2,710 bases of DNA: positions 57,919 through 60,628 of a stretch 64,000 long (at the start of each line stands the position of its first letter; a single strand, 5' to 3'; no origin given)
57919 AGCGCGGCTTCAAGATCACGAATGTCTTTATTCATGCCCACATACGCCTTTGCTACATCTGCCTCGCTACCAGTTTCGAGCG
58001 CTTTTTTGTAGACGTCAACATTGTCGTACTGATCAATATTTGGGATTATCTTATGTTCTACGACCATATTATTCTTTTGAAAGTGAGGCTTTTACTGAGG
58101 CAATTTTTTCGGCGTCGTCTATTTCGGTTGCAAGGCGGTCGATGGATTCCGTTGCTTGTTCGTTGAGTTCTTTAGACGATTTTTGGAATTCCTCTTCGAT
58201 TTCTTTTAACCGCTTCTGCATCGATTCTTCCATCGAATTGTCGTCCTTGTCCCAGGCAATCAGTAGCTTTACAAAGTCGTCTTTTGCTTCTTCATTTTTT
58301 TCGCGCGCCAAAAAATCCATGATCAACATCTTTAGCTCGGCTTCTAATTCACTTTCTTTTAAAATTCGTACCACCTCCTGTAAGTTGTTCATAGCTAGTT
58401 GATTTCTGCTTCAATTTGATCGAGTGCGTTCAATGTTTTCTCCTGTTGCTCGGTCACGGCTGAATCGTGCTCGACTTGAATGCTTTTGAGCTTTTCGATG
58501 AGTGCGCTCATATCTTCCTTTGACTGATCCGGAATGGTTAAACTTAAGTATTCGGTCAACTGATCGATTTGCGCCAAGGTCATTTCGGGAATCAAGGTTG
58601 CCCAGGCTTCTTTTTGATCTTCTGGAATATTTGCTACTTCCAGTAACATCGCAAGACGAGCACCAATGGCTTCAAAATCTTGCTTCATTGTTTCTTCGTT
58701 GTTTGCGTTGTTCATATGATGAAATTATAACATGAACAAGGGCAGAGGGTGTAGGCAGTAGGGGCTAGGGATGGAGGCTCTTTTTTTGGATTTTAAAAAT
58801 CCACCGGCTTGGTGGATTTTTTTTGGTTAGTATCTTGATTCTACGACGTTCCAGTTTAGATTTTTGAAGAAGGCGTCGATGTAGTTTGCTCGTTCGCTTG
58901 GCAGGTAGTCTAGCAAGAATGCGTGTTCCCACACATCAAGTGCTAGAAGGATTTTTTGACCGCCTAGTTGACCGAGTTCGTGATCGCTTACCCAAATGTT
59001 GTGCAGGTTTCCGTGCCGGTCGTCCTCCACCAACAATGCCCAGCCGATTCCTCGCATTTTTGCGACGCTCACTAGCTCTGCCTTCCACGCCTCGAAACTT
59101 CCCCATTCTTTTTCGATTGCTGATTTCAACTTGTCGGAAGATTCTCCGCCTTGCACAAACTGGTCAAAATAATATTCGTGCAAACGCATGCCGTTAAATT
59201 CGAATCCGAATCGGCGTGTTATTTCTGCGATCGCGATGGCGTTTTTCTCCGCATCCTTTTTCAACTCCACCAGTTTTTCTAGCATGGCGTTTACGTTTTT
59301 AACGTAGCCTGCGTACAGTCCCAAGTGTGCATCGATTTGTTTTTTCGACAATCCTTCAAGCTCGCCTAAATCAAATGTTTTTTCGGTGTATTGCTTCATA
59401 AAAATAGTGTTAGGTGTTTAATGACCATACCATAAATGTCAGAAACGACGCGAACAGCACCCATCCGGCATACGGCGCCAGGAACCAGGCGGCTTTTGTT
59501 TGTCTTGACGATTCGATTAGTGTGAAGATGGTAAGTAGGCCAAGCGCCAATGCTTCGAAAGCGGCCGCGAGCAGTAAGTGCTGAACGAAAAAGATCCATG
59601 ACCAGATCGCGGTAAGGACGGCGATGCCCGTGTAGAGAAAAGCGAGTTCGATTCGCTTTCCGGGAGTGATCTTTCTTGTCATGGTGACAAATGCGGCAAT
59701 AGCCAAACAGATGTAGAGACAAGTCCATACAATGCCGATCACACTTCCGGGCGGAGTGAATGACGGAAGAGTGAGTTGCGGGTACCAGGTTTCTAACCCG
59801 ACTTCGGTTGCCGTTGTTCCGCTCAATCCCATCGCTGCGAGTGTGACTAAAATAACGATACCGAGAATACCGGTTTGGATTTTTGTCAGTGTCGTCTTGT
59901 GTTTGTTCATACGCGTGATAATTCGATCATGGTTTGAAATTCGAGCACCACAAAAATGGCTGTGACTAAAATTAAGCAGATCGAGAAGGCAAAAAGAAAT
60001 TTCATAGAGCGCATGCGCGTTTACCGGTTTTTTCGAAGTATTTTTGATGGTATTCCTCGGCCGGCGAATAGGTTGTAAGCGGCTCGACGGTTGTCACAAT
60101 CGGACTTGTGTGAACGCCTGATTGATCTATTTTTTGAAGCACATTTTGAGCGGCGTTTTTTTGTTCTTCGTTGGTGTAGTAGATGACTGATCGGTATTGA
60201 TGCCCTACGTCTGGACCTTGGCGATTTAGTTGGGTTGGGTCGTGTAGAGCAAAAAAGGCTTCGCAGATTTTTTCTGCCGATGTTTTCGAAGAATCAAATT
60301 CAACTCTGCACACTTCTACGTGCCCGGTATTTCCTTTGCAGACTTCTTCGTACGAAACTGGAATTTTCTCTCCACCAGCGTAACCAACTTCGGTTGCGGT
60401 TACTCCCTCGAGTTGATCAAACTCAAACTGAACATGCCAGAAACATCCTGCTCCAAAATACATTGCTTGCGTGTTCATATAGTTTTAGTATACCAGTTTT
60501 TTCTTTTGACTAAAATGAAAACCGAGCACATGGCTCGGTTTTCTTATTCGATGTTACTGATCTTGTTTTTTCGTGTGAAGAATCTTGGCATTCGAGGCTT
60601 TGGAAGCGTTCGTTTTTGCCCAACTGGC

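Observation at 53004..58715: Candidate novel three-gene unit: 1552-aa giant coiled-coil/Gly-zipper protein plus two paralogous small acidic proteins, downstream of HU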

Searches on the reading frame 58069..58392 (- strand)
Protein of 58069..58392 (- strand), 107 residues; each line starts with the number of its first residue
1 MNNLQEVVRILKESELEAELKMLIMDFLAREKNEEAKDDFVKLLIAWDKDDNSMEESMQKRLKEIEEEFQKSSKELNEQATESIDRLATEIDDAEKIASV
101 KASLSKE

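Call 3: search_protein_families(library=pfam, proteins=[window:58069-58392:-], max_evalue=1)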
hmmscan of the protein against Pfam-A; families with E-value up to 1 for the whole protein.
window:58069-58392:- (107 aa): 11 families
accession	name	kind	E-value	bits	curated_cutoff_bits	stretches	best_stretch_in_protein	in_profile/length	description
PF20492.3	ERM_helical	-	0.0014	19.2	40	1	56-96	9-48/120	Ezrin/radixin/moesin, alpha-helical domain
PF18391.7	CHIP_TPR_N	-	0.0093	17.1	26.7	1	3-78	7-71/83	CHIP N-terminal tetratricopeptide repeat domain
PF21850.2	DUF6909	-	0.02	13.7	27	1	38-100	97-160/535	Family of unknown function (DUF6909)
PF22216.1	Sas-6_C_CC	-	0.059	14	27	1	52-90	9-46/57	Spindle assembly abnormal protein 6 homolog, C-terminal coiled coil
PF19963.4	VMAP-M1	-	0.079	14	25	1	17-82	31-100/113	vWA-MoxR associated protein middle region (VMAP-M) 1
PF06847.16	Arc_PepC_II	-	0.12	13.3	29.9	1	29-79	10-61/93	Archaeal Peptidase A24 C-terminus Type II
PF08810.16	KapB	-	0.12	13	26.3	1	43-90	63-110/112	Kinase associated protein B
PF11599.14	AviRa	-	0.19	11.6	25.7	1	55-99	102-146/232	RRNA methyltransferase AviRa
PF04513.17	Baculo_PEP_C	-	0.3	11.6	38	1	56-93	41-78/140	Baculovirus polyhedron envelope protein, PEP, C terminus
PF04286.17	DUF445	-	0.36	11.1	33.8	1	4-102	147-237/368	Protein of unknown function (DUF445)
PF07851.19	TMEM120A-B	-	0.46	10.1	29.8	1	45-105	29-90/324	TMEM120A/B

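Call 4: search_protein_families(library=ncbifam, proteins=[window:58069-58392:-], max_evalue=1)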
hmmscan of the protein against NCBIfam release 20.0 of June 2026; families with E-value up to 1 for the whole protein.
window:58069-58392:- (107 aa): 4 families
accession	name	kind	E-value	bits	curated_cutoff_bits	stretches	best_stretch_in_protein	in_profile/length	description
NF011854.0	PRK15326.1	equivalog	0.0048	17.6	96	1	58-105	5-52/80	type III secretion system needle complex protein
NF045808.1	PT-DNA_restrict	exception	0.12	11.5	180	1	8-105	39-147/284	phosphorothioated DNA-binding restriction endonuclease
TIGR04527.1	mycoplas_twoTM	subfamily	0.32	10.7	125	1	48-101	102-149/248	MG_279/MG_280 family protein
NF043063.1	MMSYN1_0411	equivalog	0.33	9.8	550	1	10-92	242-325/498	YitT family ABC transporter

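Call 11: list_cluster_members(proteins=[P0001, window:58069-58392:-, window:58395-58715:-])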
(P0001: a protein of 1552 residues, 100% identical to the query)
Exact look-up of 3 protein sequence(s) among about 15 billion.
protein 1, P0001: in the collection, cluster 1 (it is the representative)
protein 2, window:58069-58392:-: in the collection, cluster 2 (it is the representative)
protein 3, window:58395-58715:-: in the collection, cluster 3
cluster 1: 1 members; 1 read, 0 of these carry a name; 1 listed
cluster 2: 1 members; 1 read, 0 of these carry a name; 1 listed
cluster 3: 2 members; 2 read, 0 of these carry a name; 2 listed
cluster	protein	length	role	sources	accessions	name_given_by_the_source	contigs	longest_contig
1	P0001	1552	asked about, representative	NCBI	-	-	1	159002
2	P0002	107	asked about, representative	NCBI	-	-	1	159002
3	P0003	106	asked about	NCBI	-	-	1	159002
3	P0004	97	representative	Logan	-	-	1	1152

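Call 30: search_protein_families(library=phrogs, proteins=[window:58069-58392:-], max_evalue=0.1)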
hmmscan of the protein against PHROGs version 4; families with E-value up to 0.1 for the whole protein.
window:58069-58392:- (107 aa): 1 family
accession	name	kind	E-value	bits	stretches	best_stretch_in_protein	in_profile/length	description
phrog_13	-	lysis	0.02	15.9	1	50-105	46-100/154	Rz-like spanin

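Call 31: search_protein_families(library=padloc, proteins=[window:58069-58392:-], max_evalue=0.1)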
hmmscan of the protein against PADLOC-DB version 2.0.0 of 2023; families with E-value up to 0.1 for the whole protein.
window:58069-58392:- (107 aa): 3 families
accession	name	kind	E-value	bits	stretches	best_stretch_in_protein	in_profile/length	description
PDLC00638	ZorA2|ZorA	-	0.0068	13.2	1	34-94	408-465/545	MotA/ExbB/TolQ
PDLC00519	JetC1|JetC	-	0.018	11.2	1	17-106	359-448/1097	DUF3584 domain; MukB-like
PDLC02740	PbeC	-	0.066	10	1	5-104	330-431/648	PbeC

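Call 72: search_solved_structures(query=A6, max_evalue=10)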
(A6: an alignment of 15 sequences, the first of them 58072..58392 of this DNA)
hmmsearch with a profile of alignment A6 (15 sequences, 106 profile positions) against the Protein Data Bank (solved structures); distinct sequences matched with E-value up to 10: 3.
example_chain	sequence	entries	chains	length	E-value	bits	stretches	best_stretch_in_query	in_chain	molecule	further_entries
5jgh_A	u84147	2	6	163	0.048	17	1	45-78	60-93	ARS-binding factor 2, mitochondrial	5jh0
4uii_A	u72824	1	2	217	0.98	12.7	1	4-34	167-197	GGDEF DOMAIN PROTEIN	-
3nyj_A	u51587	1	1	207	1.3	12.3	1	33-89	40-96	Amyloid beta A4 protein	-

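Call 104: search_protein_families(library=pfam, alignment_id=A6, max_evalue=0.05)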
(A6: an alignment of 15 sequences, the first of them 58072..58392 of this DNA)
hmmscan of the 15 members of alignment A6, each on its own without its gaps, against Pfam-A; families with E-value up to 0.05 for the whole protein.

A. member 1, window:58072-58392:- (107 aa): 3 families
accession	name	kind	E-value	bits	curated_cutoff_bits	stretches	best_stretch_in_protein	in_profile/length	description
PF20492.3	ERM_helical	-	0.0014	19.2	40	1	56-96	9-48/120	Ezrin/radixin/moesin, alpha-helical domain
PF18391.7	CHIP_TPR_N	-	0.0093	17.1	26.7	1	3-78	7-71/83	CHIP N-terminal tetratricopeptide repeat domain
PF21850.2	DUF6909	-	0.02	13.7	27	1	38-100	97-160/535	Family of unknown function (DUF6909)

B. families by the number of members that match (of 15 scanned): 16 families
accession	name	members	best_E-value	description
PF05929.16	Phage_GPO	3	0.023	Phage capsid scaffolding protein (GPO) serine peptidase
PF15927.10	Casc1_N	2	0.0033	Cancer susceptibility candidate 1 N-terminus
PF19434.4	OPA1_C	1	6.8e-05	Dynamin-like GTPase OPA1 C-terminal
PF20492.3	ERM_helical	1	0.0014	Ezrin/radixin/moesin, alpha-helical domain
PF18391.7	CHIP_TPR_N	1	0.0093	CHIP N-terminal tetratricopeptide repeat domain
PF07996.16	T4SS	1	0.014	Type IV secretion system proteins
PF05777.17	Acp26Ab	1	0.019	Drosophila accessory gland-specific peptide 26Ab (Acp26Ab)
PF21850.2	DUF6909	1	0.02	Family of unknown function (DUF6909)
PF02725.20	Paramyxo_NS_C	1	0.02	Non-structural protein C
PF11827.13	DUF3347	1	0.025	Protein of unknown function (DUF3347)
PF10398.14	DUF2443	1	0.027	Protein of unknown function (DUF2443)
PF16674.11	UCH_N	1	0.031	N-terminal of ubiquitin carboxyl-terminal hydrolase 37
PF22234.2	Rv2466c-like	1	0.035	Mycothiol-dependent nitroreductase Rv2466c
PF10410.14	DnaB_bind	1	0.037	DnaB-helicase binding domain of primase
PF22256.2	BDI_1685-like_C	1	0.047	BDI_1685-like, C-terminal domain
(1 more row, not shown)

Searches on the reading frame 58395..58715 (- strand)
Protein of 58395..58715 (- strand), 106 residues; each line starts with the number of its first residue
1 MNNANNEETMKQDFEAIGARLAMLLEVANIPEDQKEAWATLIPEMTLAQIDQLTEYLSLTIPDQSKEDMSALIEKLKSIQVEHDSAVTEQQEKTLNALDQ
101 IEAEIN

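Call 3: search_protein_families(library=pfam, proteins=[window:58395-58715:-], max_evalue=1)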
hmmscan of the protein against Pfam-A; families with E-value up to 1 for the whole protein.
window:58395-58715:- (106 aa): 1 family
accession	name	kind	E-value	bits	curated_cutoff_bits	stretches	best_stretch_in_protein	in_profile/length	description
PF13481.12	AAA_25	-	0.18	11.9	27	1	32-87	129-184/195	AAA domain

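Call 4: search_protein_families(library=ncbifam, proteins=[window:58395-58715:-], max_evalue=1)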
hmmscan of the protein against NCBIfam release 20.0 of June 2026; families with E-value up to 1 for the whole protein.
window:58395-58715:- (106 aa): 0 families

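Call 19: find_encoding_contigs(protein=window:58395-58715:-, flank=10000)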
Protein window:58395-58715:- (106 aa): no gene with exactly this product is on record in the collection.

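Call 30: search_protein_families(library=phrogs, proteins=[window:58395-58715:-], max_evalue=0.1)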
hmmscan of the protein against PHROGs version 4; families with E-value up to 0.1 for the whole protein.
window:58395-58715:- (106 aa): 1 family
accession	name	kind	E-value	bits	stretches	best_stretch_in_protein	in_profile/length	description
phrog_34970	-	unknown function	0.021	16.1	1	40-98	3-59/90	-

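Call 31: search_protein_families(library=padloc, proteins=[window:58395-58715:-], max_evalue=0.1)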
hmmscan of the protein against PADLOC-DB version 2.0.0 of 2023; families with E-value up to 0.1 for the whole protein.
window:58395-58715:- (106 aa): 1 family
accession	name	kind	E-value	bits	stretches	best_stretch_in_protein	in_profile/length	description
PDLC01193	Cas11b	-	0.019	12.9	0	9-60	30-81/164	CAS-I-B; effector_SS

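Call 71: search_solved_structures(query=A5, max_evalue=10)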
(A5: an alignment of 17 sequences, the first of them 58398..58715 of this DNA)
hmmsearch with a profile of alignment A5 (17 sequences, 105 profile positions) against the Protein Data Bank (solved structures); distinct sequences matched with E-value up to 10: 6.
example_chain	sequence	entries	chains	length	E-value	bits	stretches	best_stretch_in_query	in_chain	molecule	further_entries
1yzm_A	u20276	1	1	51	0.48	14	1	44-86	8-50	FYVE-finger-containing Rab5 effector protein rabenosyn-5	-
7y9g_A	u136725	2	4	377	1.7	12.3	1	35-77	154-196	Diterpene synthase VenA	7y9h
6qum_I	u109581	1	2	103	2.3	11.8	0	63-102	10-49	V-type ATP synthase, subunit (VAPC-THERM)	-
3j0j_I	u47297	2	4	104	2.5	11.7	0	63-102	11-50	V-type ATP synthase, subunit (VAPC-THERM)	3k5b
3v6i_B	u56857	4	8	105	2.6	11.7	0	63-102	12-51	V-type ATP synthase, subunit (VAPC-THERM) | V-type ATPase subunit G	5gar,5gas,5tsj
5y5x_I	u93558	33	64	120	4.5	10.9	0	63-102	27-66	V-type ATP synthase, subunit (VAPC-THERM) | V-type ATP synthase subunit G | V-type ATP synthase, subunit G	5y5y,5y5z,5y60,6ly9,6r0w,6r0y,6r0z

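Call 103: search_protein_families(library=pfam, alignment_id=A5, max_evalue=0.05)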
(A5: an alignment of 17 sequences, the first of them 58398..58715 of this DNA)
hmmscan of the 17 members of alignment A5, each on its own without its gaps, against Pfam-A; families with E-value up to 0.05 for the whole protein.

A. member 1, window:58398-58715:- (106 aa): 0 families

B. families by the number of members that match (of 17 scanned): 6 families
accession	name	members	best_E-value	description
PF17035.10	BET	2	0.0033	Bromodomain extra-terminal - transcription regulation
PF14276.11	DUF4363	1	0.019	Domain of unknown function (DUF4363)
PF23174.1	bHLH_ILI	1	0.028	ILI bHLH domain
PF16735.10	MYO10_CC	1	0.029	Unconventional myosin-X coiled coil domain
PF24850.1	CC_BshC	1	0.04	Bacillithiol biosynthesis BshC, C-terminal coiled-coil domain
PF04548.22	AIG1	1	0.045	AIG1 family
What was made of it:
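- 58395..58715 (-): Gene A: 106-aa acidic (pI 4.09) helical protein. It is the universally conserved partner of the giant gene. Motif: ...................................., followed by a long C-terminal helix. No Pfam, NCBIfam or PDB match (calls 3, 4, 71, 103).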

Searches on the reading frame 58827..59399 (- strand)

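Call 33: search_protein_families(library=pfam, proteins=[window:58827-59399:-], max_evalue=0.001)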
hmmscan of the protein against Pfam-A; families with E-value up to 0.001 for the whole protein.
window:58827-59399:- (190 aa): 2 families
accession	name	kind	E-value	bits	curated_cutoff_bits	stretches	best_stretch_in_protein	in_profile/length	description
PF02777.23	Sod_Fe_C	-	1.1e-25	90.1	20.9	1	88-189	2-102/102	Iron/manganese superoxide dismutases, C-terminal domain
PF00081.27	Sod_Fe_N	-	1.3e-05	26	27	1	17-81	18-81/82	Iron/manganese superoxide dismutases, alpha-hairpin domain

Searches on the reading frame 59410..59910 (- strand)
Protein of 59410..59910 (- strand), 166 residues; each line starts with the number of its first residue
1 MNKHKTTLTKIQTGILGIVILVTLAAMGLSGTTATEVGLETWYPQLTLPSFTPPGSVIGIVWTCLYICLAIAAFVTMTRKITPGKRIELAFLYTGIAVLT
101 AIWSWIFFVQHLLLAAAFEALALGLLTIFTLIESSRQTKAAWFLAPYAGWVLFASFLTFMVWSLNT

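Call 33: search_protein_families(library=pfam, proteins=[window:59410-59910:-], max_evalue=0.001)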
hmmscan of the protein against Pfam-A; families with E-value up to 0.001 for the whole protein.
window:59410-59910:- (166 aa): 1 family
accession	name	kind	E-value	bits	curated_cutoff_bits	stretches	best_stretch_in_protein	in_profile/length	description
PF03073.20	TspO_MBR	-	1.4e-28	99.9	24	1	20-162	2-144/145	TspO/MBR family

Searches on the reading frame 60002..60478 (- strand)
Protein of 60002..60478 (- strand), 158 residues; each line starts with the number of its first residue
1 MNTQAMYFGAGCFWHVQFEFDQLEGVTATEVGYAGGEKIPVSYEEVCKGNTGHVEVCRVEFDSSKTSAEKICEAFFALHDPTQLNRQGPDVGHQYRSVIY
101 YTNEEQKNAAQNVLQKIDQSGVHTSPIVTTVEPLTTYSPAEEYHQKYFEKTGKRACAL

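Call 33: search_protein_families(library=pfam, proteins=[window:60002-60478:-], max_evalue=0.001)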
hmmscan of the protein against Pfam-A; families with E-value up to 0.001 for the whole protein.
window:60002-60478:- (158 aa): 1 family
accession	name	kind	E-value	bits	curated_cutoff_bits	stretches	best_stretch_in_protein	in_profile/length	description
PF01625.27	PMSR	-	3.1e-58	196.8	23.7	1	6-156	2-152/153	Peptide methionine sulfoxide reductase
